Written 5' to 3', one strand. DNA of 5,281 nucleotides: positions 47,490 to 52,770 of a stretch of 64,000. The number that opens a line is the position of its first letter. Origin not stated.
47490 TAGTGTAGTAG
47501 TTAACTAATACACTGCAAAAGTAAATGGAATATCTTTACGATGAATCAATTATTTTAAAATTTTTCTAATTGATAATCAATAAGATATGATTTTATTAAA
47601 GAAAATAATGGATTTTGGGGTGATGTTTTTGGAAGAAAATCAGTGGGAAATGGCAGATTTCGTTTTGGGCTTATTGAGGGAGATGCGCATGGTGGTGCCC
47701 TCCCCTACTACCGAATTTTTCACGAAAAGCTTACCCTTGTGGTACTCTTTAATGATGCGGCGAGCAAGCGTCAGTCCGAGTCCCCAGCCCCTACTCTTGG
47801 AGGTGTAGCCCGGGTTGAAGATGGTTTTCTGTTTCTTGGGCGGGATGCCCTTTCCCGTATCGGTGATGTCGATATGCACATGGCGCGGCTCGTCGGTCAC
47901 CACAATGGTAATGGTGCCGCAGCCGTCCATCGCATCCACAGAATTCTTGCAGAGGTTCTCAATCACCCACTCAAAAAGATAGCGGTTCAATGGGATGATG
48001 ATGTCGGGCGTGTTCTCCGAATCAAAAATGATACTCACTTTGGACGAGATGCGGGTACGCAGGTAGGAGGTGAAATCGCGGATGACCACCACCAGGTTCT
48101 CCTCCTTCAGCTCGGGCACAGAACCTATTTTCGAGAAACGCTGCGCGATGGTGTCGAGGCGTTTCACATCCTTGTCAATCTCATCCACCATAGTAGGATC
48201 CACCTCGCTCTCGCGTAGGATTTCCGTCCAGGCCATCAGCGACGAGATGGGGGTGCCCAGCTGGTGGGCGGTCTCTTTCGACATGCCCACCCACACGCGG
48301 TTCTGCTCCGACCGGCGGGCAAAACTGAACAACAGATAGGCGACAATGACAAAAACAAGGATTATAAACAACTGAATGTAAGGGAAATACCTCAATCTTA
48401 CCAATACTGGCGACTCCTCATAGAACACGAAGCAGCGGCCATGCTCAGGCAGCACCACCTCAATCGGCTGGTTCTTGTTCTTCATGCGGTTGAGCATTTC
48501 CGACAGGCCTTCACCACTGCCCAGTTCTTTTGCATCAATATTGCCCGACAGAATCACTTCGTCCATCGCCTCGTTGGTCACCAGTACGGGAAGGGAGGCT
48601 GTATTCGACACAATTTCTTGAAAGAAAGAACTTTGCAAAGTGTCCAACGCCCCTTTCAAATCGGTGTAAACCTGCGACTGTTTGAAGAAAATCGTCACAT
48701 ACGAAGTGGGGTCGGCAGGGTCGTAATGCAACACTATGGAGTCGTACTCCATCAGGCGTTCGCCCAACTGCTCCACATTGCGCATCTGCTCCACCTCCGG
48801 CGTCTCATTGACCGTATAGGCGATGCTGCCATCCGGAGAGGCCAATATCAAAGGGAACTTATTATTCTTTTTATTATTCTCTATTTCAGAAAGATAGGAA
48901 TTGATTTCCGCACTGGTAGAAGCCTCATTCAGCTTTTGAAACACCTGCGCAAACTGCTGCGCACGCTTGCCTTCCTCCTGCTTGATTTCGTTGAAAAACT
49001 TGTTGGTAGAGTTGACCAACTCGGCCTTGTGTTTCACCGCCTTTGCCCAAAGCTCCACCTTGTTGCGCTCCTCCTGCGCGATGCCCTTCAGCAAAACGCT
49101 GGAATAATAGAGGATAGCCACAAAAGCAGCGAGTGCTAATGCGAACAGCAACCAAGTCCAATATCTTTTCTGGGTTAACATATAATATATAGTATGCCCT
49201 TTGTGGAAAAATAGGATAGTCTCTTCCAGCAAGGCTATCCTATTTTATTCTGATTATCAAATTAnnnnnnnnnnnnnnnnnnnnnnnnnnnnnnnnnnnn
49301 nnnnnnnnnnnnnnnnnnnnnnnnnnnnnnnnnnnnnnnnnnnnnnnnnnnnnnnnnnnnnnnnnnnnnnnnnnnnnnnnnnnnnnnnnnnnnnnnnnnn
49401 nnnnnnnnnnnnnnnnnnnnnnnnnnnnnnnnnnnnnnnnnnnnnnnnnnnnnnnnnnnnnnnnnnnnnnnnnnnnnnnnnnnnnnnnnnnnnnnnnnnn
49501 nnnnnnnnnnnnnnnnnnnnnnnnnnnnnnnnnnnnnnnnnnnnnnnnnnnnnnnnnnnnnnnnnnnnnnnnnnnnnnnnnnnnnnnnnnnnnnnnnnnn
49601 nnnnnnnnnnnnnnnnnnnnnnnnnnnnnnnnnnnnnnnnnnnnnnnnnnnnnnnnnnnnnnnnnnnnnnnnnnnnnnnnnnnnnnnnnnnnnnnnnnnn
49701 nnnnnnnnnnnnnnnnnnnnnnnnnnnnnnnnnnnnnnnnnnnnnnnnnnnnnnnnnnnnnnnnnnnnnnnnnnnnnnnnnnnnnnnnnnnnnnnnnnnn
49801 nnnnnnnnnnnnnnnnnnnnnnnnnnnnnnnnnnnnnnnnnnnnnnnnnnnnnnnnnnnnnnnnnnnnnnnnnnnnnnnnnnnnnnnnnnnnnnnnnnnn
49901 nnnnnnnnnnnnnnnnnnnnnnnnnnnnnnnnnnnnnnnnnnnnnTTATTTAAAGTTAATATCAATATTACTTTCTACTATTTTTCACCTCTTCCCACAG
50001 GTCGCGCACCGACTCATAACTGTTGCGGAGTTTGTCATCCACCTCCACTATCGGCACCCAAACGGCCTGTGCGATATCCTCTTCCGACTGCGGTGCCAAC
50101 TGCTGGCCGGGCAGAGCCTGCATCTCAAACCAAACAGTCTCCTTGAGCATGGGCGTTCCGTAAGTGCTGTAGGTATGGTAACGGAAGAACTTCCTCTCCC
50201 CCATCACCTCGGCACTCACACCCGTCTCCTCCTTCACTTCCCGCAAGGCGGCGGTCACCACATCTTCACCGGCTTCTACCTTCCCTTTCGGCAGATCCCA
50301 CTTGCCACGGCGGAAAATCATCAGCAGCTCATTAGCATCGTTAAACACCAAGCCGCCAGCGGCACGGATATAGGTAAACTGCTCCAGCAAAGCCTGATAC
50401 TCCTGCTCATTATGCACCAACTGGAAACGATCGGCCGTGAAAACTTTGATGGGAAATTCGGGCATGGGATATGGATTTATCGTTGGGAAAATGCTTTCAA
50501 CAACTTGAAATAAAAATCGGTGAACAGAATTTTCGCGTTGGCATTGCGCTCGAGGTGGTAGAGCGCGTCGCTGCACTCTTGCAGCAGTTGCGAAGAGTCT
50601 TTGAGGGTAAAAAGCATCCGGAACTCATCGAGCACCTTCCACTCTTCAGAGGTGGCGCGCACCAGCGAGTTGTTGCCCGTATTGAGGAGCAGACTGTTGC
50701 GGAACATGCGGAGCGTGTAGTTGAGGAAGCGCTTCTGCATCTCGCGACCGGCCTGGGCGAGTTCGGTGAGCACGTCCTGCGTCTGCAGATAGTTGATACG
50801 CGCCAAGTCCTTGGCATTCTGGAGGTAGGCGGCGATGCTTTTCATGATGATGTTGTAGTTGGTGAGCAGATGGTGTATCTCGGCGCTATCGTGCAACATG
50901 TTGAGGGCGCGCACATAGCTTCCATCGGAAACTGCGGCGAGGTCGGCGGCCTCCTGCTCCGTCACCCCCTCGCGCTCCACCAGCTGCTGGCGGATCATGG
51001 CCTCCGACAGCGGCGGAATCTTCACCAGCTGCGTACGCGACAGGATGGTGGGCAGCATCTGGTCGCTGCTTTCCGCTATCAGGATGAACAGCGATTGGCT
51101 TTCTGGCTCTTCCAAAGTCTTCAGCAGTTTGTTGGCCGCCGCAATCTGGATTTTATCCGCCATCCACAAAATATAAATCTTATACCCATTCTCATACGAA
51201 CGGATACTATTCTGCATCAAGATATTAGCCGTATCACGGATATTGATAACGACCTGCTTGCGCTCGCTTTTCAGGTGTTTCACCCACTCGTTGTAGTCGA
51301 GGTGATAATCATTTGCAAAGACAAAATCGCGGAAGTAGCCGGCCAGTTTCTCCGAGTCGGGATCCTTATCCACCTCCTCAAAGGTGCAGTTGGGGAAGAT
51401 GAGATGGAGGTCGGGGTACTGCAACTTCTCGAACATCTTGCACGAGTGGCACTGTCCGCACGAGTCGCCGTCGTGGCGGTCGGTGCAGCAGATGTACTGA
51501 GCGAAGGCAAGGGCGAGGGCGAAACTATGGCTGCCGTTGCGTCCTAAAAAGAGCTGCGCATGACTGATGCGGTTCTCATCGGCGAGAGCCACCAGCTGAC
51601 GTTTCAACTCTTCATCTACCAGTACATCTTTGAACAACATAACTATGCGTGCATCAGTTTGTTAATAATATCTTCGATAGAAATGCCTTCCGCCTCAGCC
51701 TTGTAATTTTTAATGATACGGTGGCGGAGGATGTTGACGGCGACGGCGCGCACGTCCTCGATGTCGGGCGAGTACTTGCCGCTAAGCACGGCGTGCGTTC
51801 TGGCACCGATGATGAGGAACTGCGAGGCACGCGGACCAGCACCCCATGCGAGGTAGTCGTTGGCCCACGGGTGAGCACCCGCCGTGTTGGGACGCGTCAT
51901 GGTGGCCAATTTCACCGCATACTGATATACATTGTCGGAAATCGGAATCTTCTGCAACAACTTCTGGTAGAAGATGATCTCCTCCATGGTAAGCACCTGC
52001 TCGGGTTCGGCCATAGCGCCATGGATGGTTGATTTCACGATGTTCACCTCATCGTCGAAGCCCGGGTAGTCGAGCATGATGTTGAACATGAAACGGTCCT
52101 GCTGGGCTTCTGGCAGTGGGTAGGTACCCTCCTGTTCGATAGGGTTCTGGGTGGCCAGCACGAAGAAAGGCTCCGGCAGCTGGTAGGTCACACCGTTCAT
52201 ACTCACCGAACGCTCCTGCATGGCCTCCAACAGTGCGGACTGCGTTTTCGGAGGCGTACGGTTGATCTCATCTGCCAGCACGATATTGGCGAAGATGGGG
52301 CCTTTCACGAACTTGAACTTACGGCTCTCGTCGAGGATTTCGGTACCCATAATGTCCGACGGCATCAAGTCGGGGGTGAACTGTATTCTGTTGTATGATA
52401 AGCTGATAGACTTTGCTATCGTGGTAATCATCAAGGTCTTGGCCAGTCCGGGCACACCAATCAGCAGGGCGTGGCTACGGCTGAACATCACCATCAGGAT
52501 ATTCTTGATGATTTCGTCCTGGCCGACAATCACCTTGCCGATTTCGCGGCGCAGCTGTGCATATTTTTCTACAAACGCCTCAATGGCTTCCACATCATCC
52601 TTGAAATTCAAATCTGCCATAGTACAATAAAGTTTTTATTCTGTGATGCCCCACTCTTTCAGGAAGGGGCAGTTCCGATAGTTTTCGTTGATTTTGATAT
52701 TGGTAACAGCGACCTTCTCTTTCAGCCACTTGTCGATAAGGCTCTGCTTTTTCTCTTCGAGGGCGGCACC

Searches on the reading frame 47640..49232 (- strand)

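Call 54: search_protein_families(library=pfam, proteins=[window:47640-49232:-], max_evalue=0.00001)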
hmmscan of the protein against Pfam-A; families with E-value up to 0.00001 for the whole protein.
window:47640-49232:- (530 aa): 1 family
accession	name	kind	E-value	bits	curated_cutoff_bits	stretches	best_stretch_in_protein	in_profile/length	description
PF02518.31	HATPase_c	-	5.5e-21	75.5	26.4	1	422-521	8-109/111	Histidine kinase-, DNA gyrase B-, and HSP90-like ATPase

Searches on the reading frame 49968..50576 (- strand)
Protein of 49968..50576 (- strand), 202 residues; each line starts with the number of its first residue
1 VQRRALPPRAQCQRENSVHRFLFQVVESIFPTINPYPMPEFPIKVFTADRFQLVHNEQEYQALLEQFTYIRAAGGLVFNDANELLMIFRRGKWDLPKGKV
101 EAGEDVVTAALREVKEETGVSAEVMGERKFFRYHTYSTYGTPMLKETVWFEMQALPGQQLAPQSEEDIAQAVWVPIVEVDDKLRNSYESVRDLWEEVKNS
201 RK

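Call 55: search_protein_families(library=pfam, proteins=[window:49968-50576:-], max_evalue=0.00001)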
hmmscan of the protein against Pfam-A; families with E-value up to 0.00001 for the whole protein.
window:49968-50576:- (202 aa): 1 family
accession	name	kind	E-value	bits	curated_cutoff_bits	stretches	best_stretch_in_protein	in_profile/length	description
PF00293.34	NUDIX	-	1.2e-21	77.6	21.1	1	69-186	2-126/134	NUDIX domain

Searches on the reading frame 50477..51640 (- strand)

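Call 55: search_protein_families(library=pfam, proteins=[window:50477-51640:-], max_evalue=0.00001)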
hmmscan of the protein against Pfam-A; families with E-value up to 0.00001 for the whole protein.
window:50477-51640:- (387 aa): 1 family
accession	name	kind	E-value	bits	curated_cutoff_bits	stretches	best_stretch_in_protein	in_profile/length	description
PF13177.12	DNA_pol3_delta2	-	4.9e-43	147.3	27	1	10-211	3-160/161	DNA polymerase III, delta subunit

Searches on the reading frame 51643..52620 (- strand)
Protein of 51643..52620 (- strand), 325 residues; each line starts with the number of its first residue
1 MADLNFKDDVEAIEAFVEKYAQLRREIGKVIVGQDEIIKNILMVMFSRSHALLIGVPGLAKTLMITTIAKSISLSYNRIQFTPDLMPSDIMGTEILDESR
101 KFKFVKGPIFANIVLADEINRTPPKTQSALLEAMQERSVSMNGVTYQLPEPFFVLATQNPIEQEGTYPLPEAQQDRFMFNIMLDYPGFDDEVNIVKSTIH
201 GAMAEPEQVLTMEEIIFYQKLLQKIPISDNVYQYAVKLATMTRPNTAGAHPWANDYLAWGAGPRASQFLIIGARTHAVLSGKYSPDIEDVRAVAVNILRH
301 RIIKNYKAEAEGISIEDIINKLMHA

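Call 55: search_protein_families(library=pfam, proteins=[window:51643-52620:-], max_evalue=0.00001)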
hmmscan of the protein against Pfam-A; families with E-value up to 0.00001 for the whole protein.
window:51643-52620:- (325 aa): 5 families
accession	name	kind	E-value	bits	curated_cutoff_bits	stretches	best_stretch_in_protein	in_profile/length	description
PF07726.17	AAA_3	-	1.9e-63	212.6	27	1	50-179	1-131/131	ATPase family associated with various cellular activities (AAA)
PF07728.20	AAA_5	-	3.4e-14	53.5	22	1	51-177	2-139/139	AAA domain (dynein-related subfamily)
PF17863.7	AAA_lid_2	-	4.5e-13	49.2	22.7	1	253-321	5-73/74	AAA lid domain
PF20030.5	bpMoxR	-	6.6e-10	38.8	27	1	22-185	5-168/205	MoxR domain in the MoxR-vWA-beta-propeller ternary systems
PF00493.29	MCM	-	1.1e-06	28.4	23.3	0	42-167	51-178/224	MCM P-loop domain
